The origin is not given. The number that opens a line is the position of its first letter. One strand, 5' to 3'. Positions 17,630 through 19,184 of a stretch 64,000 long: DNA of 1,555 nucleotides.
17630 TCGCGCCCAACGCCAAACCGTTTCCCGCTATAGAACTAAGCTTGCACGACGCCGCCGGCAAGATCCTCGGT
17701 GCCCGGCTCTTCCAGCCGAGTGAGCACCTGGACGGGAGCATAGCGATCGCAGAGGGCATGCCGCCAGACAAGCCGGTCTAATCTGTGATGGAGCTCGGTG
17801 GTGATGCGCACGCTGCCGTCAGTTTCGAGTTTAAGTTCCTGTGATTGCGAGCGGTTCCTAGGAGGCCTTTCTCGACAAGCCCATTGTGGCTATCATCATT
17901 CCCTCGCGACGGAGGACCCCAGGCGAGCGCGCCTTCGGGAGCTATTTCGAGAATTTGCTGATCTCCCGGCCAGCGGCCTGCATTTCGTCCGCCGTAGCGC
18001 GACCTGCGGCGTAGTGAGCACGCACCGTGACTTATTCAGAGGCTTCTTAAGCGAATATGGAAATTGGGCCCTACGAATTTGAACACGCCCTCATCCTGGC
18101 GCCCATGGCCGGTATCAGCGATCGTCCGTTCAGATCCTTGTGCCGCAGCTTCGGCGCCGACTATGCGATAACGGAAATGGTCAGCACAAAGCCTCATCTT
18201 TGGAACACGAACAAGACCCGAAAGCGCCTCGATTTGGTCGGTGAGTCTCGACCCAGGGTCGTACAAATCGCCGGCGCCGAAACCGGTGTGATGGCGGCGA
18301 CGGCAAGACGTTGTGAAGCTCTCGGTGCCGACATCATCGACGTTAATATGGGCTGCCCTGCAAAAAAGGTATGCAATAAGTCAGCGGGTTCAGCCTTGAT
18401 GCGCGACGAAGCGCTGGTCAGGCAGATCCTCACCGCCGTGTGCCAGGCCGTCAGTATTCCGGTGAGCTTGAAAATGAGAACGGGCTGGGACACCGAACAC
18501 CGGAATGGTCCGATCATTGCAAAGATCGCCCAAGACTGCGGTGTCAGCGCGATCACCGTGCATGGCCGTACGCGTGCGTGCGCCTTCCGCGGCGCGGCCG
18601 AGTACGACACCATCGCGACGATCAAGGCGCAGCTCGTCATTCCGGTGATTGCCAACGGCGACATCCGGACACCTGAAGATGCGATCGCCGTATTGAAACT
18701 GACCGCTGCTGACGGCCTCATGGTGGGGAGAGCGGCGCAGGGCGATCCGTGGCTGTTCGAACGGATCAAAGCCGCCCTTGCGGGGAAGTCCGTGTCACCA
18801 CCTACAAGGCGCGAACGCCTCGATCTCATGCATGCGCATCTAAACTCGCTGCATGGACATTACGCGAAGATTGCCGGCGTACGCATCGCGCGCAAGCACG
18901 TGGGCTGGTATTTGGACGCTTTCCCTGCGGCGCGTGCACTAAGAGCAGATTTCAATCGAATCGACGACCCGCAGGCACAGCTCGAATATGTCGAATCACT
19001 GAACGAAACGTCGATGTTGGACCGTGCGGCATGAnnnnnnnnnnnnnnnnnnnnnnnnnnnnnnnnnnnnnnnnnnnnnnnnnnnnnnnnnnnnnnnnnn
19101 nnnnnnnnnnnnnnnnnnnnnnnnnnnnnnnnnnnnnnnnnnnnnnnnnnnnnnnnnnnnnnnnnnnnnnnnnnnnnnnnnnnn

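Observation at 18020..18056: Solo terminal-repeat fragment of the same element immediately upstream of dusB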

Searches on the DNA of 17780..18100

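Call 67: search_rna_families(source=window, start=17780, end=18100, threshold=evalue, max_evalue=1)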
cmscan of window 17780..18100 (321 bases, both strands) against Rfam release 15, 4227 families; matches with E-value up to 1: 0.
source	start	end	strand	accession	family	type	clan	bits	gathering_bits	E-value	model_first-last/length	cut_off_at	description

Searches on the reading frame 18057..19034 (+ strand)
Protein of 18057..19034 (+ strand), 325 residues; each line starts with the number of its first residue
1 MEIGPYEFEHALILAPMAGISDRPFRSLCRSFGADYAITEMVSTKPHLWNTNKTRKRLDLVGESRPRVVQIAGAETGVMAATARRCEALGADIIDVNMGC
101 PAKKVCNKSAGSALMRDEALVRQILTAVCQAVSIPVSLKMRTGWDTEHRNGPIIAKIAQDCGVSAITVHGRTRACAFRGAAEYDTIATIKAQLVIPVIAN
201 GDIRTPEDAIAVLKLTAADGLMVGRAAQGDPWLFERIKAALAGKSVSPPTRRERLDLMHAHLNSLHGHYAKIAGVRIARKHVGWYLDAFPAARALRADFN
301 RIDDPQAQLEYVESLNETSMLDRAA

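Call 12: find_encoding_contigs(protein=window:18057-19034:+, flank=3000, max_places=8)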
Protein window:18057-19034:+ (325 aa): no gene with exactly this product is on record in the collection.

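Call 20: find_homologous_proteins(query=window:18057-19034:+, max_evalue=1e-60)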
Query window:18057-19034:+ (325 aa): 7958 proteins with E <= 1e-60 among 8000 candidates; the best 120 are listed.
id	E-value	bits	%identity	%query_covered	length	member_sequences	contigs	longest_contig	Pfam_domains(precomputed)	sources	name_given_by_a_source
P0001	7.2e-211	717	98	100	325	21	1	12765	PF01180.28,PF01207.24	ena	-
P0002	5.1e-195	665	90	100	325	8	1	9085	PF01180.28,PF01207.24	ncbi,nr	ncbi:MAG: tRNA dihydrouridine synthase DusB [Gammaproteobacteria bacterium]|nr:tRNA dihydrouridine s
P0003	5.3e-160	550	76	99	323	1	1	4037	PF01207.24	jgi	jgi:tRNA-dihydrouridine synthase B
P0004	3.0e-134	465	65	100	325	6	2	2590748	PF01207.24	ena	-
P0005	3.4e-133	462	63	100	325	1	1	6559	PF01207.24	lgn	-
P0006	2.0e-130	453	62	100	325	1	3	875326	PF01180.28,PF01207.24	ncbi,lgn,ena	-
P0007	1.5e-125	437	62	100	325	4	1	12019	PF01207.24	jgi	jgi:tRNA-dihydrouridine synthase B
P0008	4.7e-125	435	63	97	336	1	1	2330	PF01207.24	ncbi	-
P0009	2.4e-124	433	62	100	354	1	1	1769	PF01207.24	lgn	-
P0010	2.5e-124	433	64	95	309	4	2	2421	PF01207.24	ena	-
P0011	9.9e-124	431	61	100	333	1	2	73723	PF01207.24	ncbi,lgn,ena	-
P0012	3.4e-123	429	63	98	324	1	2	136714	PF01207.24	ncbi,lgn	-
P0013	1.8e-122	426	62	100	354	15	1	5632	PF01207.24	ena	-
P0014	3.1e-122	426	61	100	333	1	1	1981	PF01207.24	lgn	-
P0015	5.8e-122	425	61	100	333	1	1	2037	PF01207.24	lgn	-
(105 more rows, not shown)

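Call 21: find_encoding_contigs(protein=P0001, flank=3000, max_places=4)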
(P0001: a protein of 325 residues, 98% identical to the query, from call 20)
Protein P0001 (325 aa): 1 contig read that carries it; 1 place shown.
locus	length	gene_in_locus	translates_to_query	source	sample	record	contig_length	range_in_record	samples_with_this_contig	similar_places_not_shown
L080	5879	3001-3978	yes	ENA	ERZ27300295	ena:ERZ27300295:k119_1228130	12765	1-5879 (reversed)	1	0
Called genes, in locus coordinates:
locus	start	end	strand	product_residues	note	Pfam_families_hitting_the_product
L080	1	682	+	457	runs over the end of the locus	PF00289:Biotin_carb_N, PF02786:CPSase_L_D2, PF02222:ATP-grasp (weak), PF07478:Dala_Dala_lig_C, PF02785:Biotin_carb_C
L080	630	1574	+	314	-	PF06325:PrmA, PF05175:MTS (weak), PF13489:Methyltransf_23 (weak), PF08241:Methyltransf_11 (weak), PF13649:Methyltransf_25 (weak), PF13847:Methyltransf_31 (weak)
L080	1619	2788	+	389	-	PF11906:DUF3426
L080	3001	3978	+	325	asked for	PF01207:Dus, PF01180:DHO_dh (faint)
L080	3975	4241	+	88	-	PF27465:Fis_N (weak), PF02954:HTH_8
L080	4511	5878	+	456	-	?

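Call 22: find_encoding_contigs(protein=P0002, flank=3000, max_places=4)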
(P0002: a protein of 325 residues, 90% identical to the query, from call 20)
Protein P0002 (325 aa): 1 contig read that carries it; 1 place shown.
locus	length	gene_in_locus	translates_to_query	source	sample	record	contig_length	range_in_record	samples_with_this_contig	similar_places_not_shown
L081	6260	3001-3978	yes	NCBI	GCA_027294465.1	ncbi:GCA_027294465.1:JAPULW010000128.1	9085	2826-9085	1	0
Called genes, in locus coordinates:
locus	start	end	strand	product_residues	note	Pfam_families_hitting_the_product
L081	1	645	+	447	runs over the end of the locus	PF00289:Biotin_carb_N, PF02222:ATP-grasp (weak), PF02786:CPSase_L_D2, PF07478:Dala_Dala_lig_C (weak), PF02785:Biotin_carb_C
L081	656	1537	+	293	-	PF06325:PrmA, PF05175:MTS (weak), PF13489:Methyltransf_23, PF08241:Methyltransf_11, PF13649:Methyltransf_25, PF13847:Methyltransf_31 (weak)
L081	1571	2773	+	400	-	PF13717:Zn_ribbon_4, PF13719:Zn_ribbon_5, PF11906:DUF3426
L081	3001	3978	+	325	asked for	PF01207:Dus, PF01180:DHO_dh (faint)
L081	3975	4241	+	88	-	PF27465:Fis_N (weak), PF02954:HTH_8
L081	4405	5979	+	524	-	PF02142:MGS, PF01808:AICARFT_IMPCHas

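Call 23: find_encoding_contigs(protein=P0003, flank=3000, max_places=4)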
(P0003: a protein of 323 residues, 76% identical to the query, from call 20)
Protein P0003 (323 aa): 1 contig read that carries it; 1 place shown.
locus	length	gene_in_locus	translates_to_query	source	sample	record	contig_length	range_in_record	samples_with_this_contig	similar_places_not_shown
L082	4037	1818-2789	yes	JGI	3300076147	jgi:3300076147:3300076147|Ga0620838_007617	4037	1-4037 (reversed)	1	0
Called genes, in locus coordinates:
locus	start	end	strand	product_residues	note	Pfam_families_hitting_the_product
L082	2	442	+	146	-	?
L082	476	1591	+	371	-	PF13717:Zn_ribbon_4 (weak), PF13719:Zn_ribbon_5, PF11906:DUF3426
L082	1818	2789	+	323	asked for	PF01207:Dus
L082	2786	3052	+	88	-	PF27465:Fis_N (faint), PF02954:HTH_8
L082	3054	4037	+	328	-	?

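Call 24: find_encoding_contigs(protein=P0004, flank=3000, max_places=4)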
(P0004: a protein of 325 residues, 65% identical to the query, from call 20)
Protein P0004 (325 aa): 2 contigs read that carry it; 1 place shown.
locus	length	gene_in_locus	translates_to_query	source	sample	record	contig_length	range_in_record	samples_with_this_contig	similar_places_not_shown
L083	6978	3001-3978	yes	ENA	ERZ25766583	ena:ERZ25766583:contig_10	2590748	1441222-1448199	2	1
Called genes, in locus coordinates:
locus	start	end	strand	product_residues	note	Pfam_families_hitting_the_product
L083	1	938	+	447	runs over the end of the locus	PF00289:Biotin_carb_N, PF02222:ATP-grasp, PF02655:ATP-grasp_3 (faint), PF02786:CPSase_L_D2, PF07478:Dala_Dala_lig_C, PF02785:Biotin_carb_C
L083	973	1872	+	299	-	PF06325:PrmA, PF05175:MTS, PF13489:Methyltransf_23 (weak), PF13847:Methyltransf_31, PF08241:Methyltransf_11 (weak), PF08242:Methyltransf_12 (weak), PF13649:Methyltransf_25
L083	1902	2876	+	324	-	PF13717:Zn_ribbon_4 (weak), PF13719:Zn_ribbon_5, PF11906:DUF3426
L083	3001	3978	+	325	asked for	PF01207:Dus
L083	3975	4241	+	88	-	PF27465:Fis_N (weak), PF02954:HTH_8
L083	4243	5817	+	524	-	PF02142:MGS, PF01808:AICARFT_IMPCHas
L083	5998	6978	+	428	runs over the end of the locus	PF02844:GARS_N, PF01071:GARS_A, PF02843:GARS_C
